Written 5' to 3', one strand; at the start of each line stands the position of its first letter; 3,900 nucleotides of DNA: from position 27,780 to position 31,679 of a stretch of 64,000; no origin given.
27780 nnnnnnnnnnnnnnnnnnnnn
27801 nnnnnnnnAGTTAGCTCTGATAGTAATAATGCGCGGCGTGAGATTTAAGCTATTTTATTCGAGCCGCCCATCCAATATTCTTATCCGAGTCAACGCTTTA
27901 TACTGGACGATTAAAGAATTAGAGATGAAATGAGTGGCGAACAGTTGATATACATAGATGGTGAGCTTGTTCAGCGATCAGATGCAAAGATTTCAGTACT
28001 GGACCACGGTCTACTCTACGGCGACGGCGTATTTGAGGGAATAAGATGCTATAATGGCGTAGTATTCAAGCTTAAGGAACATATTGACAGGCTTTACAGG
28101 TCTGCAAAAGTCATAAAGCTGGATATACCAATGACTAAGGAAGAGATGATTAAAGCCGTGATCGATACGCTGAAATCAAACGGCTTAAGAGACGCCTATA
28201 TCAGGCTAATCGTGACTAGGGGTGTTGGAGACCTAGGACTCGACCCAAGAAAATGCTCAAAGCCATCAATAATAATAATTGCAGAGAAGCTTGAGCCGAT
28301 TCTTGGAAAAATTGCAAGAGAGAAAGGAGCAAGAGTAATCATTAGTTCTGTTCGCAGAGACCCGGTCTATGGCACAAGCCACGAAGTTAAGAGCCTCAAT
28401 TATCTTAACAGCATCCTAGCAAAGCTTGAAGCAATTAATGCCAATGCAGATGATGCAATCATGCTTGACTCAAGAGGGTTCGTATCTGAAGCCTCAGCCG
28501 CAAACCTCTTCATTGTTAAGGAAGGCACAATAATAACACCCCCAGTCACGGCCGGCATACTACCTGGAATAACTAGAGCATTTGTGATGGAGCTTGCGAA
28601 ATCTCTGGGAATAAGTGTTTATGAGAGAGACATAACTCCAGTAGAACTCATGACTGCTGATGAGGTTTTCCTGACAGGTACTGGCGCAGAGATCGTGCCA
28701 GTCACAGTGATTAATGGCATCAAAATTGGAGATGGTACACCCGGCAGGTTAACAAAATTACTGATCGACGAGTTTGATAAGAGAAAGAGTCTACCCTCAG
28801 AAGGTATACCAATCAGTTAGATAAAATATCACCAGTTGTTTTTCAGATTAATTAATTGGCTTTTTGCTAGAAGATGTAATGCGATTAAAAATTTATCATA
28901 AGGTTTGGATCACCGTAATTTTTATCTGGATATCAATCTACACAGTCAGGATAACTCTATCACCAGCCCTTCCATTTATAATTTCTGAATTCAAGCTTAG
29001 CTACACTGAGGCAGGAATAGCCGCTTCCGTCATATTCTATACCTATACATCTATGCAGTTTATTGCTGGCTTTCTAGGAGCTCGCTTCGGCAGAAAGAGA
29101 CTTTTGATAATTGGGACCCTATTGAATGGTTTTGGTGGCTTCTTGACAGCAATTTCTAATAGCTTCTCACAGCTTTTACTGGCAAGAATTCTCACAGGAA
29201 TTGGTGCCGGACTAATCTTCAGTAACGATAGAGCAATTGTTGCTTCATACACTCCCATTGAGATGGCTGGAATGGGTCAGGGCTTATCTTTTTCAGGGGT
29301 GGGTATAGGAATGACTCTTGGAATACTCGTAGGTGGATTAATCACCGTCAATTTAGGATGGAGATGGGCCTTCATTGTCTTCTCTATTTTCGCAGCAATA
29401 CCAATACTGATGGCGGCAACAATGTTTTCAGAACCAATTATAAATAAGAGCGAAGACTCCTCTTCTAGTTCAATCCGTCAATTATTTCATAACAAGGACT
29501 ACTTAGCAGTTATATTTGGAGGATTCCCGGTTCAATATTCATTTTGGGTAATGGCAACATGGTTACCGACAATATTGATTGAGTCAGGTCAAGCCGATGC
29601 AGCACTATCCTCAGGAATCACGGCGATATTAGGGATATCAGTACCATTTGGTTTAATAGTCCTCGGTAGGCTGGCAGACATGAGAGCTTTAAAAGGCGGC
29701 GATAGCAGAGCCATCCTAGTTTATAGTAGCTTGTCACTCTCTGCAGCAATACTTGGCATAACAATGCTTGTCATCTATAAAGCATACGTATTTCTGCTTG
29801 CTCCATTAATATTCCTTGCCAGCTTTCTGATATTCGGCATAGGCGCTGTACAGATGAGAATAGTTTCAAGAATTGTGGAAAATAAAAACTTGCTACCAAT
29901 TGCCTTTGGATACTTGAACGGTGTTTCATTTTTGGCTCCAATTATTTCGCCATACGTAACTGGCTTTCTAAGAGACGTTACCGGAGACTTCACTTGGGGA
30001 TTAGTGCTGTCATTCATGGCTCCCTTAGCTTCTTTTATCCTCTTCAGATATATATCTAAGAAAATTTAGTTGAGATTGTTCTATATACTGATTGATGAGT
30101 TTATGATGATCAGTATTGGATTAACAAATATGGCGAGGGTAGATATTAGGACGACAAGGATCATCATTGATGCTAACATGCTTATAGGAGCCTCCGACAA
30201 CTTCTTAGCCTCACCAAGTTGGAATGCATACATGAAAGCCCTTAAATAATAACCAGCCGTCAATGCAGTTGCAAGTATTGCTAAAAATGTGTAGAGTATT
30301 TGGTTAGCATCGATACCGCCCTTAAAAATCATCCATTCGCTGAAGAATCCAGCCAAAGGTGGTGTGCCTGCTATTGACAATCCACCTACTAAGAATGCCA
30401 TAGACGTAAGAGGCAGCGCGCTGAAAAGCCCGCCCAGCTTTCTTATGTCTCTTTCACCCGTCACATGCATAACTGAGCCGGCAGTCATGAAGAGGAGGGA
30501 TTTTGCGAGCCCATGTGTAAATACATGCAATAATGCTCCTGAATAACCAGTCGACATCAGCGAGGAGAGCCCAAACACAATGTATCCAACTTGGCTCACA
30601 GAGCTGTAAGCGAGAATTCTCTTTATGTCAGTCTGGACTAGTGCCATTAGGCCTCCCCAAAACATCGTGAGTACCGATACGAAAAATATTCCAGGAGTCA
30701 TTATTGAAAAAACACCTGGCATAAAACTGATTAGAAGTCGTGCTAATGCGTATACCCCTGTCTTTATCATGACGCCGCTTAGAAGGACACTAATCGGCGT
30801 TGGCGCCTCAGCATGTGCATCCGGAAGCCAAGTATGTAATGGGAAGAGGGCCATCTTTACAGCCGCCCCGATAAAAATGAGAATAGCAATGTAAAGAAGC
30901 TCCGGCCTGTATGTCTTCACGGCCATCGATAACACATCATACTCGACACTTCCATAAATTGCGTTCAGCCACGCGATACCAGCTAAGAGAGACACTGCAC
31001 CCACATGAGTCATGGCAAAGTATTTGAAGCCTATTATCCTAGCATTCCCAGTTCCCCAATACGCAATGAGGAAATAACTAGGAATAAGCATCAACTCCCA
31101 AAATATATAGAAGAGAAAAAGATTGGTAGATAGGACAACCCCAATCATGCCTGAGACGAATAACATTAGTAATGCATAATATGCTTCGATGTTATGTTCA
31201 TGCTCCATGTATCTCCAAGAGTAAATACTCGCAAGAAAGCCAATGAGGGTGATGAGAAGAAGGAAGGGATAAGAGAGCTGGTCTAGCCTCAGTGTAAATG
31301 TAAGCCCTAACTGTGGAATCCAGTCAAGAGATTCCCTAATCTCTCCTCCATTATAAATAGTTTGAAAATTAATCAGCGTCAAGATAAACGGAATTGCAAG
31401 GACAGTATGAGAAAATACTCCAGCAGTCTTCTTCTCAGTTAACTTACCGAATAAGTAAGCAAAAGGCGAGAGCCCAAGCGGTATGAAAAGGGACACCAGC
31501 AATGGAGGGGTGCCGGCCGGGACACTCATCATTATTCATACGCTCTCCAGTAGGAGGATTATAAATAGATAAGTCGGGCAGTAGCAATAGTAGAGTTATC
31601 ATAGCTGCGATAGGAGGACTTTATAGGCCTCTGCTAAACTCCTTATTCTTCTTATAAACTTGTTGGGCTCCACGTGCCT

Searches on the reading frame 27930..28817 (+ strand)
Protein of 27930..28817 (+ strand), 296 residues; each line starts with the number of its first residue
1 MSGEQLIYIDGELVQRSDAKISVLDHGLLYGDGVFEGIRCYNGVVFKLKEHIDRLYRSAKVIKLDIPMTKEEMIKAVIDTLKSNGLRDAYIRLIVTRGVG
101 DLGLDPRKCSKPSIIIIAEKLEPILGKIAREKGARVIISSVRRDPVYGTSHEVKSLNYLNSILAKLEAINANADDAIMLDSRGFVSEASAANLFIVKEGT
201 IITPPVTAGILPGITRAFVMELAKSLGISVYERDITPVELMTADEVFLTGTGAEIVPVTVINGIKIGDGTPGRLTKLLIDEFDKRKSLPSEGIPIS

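Call 29: search_protein_families(library=pfam, proteins=[window:27930-28817:+], max_evalue=0.001)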
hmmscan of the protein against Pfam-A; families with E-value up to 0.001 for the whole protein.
window:27930-28817:+ (296 aa): 1 family
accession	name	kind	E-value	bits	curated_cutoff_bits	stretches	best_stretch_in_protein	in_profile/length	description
PF01063.24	Aminotran_4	-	5.2e-68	229.7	28.5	1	33-260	1-222/223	Amino-transferase class IV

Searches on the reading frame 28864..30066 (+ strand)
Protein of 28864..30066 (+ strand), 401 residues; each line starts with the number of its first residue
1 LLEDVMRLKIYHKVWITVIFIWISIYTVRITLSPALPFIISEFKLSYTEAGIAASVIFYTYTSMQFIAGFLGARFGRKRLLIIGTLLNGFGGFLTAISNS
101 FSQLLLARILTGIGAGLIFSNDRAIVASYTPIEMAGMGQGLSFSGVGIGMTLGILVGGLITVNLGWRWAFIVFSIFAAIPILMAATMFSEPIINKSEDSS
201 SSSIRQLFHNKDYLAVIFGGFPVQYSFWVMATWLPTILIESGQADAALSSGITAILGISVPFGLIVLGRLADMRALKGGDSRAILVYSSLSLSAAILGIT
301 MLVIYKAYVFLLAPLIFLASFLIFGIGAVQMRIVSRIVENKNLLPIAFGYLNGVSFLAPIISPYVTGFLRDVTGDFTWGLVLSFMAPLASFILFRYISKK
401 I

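Call 25: search_protein_families(library=pfam, proteins=[window:28864-30066:+], max_evalue=0.01)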
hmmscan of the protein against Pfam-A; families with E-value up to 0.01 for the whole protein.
window:28864-30066:+ (401 aa): 4 families
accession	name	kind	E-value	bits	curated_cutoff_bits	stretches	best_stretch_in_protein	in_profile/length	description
PF07690.21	MFS_1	-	2.1e-41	142.4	33.4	1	23-336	6-321/347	Major Facilitator Superfamily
PF06779.20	MFS_4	-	1.3e-09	38.4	26.3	1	29-383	9-352/364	Uncharacterised MFS-type transporter YbfB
PF00083.30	Sugar_tr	-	2.9e-08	33.5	22.3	1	65-183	63-187/452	Sugar (and other) transporter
PF06609.19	TRI12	-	0.00013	21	23.2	1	25-197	56-226/599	Fungal trichothecene efflux pump (TRI12)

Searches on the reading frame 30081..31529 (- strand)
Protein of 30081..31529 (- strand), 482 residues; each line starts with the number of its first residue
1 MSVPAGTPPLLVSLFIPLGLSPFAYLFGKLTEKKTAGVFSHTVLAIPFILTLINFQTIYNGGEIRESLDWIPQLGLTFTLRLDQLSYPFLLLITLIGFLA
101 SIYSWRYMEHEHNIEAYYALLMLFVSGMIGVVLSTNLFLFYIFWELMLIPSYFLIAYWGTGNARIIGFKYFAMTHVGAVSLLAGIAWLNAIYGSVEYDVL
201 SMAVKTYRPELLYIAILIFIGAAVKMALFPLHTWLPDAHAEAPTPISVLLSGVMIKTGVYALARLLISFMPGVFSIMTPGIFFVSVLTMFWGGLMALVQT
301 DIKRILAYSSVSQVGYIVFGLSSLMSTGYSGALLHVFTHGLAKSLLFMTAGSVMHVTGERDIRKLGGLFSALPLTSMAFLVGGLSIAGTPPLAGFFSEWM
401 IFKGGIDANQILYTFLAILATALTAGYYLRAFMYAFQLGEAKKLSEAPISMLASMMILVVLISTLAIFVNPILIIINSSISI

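Call 25: search_protein_families(library=pfam, proteins=[window:30081-31529:-], max_evalue=0.01)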
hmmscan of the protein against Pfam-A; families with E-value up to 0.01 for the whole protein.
window:30081-31529:- (482 aa): 2 families
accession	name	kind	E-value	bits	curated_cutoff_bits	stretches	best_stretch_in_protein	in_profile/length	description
PF00361.26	Proton_antipo_M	-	2.1e-78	263.9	21.5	1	134-424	1-294/294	NADH:quinone oxidoreductase/Mrp antiporter, TM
PF00662.26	Proton_antipo_N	-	4.2e-12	46.2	24.5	1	71-118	2-51/51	NADH-Ubiquinone oxidoreductase (complex I), chain 5 N-terminus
